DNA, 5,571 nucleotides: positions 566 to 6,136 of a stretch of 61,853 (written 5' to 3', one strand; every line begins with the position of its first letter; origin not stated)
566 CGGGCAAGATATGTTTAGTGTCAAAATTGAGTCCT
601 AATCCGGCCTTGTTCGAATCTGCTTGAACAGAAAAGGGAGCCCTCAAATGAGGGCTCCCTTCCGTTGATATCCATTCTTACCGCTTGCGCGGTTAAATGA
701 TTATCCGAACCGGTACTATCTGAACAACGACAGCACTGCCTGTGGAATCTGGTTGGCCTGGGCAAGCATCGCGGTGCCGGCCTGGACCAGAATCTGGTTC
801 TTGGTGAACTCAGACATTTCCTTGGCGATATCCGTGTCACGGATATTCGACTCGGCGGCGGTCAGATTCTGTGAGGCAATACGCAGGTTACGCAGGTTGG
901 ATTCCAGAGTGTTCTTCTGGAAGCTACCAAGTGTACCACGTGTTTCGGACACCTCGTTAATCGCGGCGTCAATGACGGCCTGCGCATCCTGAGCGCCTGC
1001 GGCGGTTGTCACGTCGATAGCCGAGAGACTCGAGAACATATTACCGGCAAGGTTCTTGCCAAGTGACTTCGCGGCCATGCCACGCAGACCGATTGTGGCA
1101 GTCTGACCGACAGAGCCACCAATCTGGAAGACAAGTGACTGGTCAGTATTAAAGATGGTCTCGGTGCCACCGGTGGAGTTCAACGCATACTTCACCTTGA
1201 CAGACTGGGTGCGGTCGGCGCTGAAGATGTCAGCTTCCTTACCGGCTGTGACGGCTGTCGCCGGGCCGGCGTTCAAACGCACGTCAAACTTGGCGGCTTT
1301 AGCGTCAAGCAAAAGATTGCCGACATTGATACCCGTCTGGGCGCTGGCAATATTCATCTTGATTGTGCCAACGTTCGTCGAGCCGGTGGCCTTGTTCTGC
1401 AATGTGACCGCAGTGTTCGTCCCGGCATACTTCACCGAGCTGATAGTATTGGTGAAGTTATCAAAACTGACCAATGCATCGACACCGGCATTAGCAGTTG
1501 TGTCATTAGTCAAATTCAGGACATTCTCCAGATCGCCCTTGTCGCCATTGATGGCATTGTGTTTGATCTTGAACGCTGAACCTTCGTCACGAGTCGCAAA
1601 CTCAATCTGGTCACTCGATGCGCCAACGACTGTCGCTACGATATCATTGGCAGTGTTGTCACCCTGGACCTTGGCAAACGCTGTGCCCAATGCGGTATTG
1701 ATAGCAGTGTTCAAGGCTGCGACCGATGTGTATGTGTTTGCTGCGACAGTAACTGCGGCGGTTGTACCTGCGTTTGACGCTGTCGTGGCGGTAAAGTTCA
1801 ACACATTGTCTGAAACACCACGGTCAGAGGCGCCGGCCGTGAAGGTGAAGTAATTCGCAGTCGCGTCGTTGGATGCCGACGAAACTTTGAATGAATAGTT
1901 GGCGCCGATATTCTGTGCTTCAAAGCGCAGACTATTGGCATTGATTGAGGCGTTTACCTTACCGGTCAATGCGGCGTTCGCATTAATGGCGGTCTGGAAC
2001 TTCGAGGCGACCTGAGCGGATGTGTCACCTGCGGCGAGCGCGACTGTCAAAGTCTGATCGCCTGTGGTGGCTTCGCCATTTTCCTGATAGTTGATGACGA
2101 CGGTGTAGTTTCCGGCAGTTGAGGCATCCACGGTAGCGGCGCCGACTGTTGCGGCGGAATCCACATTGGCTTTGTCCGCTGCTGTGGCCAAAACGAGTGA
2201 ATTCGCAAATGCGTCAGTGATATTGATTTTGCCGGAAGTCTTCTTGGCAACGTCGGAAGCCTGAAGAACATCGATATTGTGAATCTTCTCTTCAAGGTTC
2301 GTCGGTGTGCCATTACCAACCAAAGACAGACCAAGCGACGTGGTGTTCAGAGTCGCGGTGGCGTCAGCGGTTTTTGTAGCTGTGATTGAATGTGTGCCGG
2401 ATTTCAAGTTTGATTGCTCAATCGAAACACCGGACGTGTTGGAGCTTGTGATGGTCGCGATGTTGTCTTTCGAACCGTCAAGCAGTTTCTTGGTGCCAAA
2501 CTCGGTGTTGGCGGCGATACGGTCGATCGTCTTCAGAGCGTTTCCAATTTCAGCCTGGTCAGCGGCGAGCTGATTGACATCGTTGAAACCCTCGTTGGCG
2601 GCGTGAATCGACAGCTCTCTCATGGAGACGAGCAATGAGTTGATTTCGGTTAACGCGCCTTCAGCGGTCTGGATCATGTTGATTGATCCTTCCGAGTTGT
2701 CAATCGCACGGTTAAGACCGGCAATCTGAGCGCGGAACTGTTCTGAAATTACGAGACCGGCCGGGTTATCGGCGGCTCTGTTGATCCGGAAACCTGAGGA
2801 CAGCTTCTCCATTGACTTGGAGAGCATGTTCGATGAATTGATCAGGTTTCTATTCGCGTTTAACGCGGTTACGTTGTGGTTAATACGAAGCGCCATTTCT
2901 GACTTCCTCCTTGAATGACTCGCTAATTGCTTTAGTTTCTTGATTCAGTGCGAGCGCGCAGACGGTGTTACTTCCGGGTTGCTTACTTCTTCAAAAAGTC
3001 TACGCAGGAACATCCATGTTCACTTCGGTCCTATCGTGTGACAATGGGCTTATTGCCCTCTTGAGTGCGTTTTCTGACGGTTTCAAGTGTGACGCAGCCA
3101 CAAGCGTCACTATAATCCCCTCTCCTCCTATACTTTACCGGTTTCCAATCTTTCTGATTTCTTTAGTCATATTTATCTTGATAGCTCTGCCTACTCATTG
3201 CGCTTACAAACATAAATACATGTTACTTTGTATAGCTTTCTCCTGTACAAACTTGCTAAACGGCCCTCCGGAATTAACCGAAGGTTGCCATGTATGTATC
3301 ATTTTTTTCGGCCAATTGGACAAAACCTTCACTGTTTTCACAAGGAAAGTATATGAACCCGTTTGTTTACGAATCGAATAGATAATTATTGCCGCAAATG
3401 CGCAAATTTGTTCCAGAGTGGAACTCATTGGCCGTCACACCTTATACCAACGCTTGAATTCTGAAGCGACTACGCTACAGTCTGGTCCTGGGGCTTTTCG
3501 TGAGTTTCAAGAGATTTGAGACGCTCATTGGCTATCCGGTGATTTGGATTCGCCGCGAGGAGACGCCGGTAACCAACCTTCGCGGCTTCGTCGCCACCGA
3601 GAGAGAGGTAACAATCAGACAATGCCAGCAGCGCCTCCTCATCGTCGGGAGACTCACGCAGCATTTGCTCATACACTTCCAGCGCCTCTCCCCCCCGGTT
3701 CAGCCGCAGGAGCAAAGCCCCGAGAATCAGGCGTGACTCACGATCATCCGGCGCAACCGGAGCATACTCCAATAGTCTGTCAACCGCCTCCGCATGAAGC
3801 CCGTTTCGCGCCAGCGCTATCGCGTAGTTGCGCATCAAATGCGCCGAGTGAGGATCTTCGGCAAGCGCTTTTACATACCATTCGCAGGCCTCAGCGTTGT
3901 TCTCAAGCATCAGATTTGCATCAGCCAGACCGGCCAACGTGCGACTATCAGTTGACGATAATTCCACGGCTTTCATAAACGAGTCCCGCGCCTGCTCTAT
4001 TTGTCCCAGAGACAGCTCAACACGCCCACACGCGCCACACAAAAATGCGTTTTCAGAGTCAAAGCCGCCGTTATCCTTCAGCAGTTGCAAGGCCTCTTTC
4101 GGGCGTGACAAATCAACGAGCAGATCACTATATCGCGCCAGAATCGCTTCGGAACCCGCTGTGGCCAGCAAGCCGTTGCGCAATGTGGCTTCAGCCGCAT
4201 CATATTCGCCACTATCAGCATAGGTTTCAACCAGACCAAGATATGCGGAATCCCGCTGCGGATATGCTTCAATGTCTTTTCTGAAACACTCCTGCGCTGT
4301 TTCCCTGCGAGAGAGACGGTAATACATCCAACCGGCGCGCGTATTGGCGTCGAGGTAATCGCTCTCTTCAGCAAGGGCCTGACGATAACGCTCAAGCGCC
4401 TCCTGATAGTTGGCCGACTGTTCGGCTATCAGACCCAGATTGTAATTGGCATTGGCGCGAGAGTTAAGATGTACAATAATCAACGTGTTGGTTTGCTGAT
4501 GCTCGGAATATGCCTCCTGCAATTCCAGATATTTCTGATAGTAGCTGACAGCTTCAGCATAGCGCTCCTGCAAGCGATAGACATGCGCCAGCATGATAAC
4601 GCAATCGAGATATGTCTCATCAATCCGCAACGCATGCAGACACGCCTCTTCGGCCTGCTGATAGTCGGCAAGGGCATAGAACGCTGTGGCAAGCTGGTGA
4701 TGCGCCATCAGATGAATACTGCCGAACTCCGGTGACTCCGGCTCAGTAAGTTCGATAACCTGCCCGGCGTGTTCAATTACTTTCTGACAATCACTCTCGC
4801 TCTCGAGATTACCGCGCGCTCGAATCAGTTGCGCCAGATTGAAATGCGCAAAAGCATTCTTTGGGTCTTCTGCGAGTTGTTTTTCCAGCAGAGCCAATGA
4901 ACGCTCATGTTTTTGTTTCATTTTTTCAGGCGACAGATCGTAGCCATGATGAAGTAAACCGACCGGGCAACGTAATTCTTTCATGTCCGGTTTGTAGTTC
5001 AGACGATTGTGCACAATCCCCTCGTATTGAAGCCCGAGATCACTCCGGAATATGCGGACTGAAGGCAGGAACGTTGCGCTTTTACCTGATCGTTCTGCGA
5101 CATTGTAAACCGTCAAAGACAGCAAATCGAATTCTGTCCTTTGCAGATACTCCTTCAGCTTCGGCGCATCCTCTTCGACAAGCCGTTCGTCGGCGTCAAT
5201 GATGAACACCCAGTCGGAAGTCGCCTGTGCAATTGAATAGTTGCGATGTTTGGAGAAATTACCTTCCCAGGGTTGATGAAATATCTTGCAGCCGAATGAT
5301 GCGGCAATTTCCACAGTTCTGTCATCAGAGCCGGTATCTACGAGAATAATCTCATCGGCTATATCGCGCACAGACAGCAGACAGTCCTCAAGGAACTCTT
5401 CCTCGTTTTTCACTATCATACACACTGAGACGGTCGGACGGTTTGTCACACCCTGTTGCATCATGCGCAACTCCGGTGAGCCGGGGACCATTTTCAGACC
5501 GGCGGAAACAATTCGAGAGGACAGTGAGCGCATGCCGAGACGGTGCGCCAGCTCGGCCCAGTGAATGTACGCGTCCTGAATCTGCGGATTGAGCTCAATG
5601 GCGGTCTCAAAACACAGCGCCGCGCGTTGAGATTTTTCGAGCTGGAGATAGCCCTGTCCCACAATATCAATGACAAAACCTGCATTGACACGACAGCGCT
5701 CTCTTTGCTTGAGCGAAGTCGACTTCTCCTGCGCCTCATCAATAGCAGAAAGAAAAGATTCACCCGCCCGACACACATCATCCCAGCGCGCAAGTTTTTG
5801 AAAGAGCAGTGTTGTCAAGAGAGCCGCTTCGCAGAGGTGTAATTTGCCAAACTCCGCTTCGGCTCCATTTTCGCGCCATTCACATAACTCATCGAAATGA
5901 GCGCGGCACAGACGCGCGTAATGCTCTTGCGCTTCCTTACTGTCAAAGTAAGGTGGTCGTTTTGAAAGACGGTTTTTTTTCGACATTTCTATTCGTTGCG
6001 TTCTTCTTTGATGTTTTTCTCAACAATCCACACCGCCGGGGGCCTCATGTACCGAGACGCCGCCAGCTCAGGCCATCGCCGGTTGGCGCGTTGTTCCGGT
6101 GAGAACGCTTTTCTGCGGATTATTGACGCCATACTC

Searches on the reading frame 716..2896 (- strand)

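Call 30: search_protein_families(library=pfam, proteins=[window:716-2896:-], max_evalue=0.0001)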
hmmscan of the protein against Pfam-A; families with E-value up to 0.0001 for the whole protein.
window:716-2896:- (726 aa): 2 families
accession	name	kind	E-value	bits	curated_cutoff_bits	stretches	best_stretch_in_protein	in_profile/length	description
PF00669.25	Flagellin_N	-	7.3e-34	117.2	26.6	1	5-143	1-138/139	Bacterial flagellin N-terminal helical region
PF00700.27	Flagellin_C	-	9.9e-25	87.1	23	1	641-725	3-86/86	Bacterial flagellin C-terminal helical region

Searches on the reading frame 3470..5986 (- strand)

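Call 30: search_protein_families(library=pfam, proteins=[window:3470-5986:-], max_evalue=0.0001)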
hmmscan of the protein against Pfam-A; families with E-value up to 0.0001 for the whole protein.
window:3470-5986:- (838 aa): 19 families
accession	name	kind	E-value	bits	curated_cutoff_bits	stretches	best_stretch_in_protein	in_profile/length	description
PF14559.12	TPR_19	-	3.6e-32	110.9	25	2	761-818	3-61/68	Tetratricopeptide repeat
PF07719.23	TPR_2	-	2.2e-25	87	27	0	511-541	1-31/34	Tetratricopeptide repeat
PF13181.12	TPR_8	-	9.7e-25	85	25.7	0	464-492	5-33/34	Tetratricopeptide repeat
PF00535.33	Glycos_transf_2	-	1.4e-23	84.1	23.3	1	187-297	1-119/168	Glycosyl transferase family 2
PF00515.34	TPR_1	-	5.7e-22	77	27.8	0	466-491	7-32/34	Tetratricopeptide repeat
PF13428.12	TPR_14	-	5.1e-20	70.4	23.5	1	751-790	3-42/44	Tetratricopeptide repeat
PF13432.12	TPR_16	-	8.5e-20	71.3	32.7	1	722-782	4-64/65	Tetratricopeptide repeat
PF13424.12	TPR_12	-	7.2e-18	65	30.1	2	466-539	9-73/77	Tetratricopeptide repeat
PF13431.12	TPR_17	-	7.6e-17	60.6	24.4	0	371-395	6-30/34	Tetratricopeptide repeat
PF23914.1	TPR_CcmH_CycH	-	1.9e-13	51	42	1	654-743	57-149/158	Cytochrome c-type biogenesis protein H TPR domain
PF13176.12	TPR_7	-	1.9e-10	40.4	27.9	0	465-488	4-29/36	Tetratricopeptide repeat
PF13414.12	TPR_11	-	3.7e-10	39.8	26.8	0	526-558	9-41/42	TPR repeat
PF13429.12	TPR_15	-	1.4e-08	34.9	26.2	1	577-690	143-257/280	Tetratricopeptide repeat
PF13704.12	Glyco_tranf_2_4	-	2.6e-07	31.5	27.5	1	193-277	1-94/98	Glycosyl transferase family 2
PF24575.1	TPR_Slam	-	5.6e-07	30.4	35.2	0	514-564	50-100/104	Surface lipoprotein assembly modifier, N-terminal TPR repeats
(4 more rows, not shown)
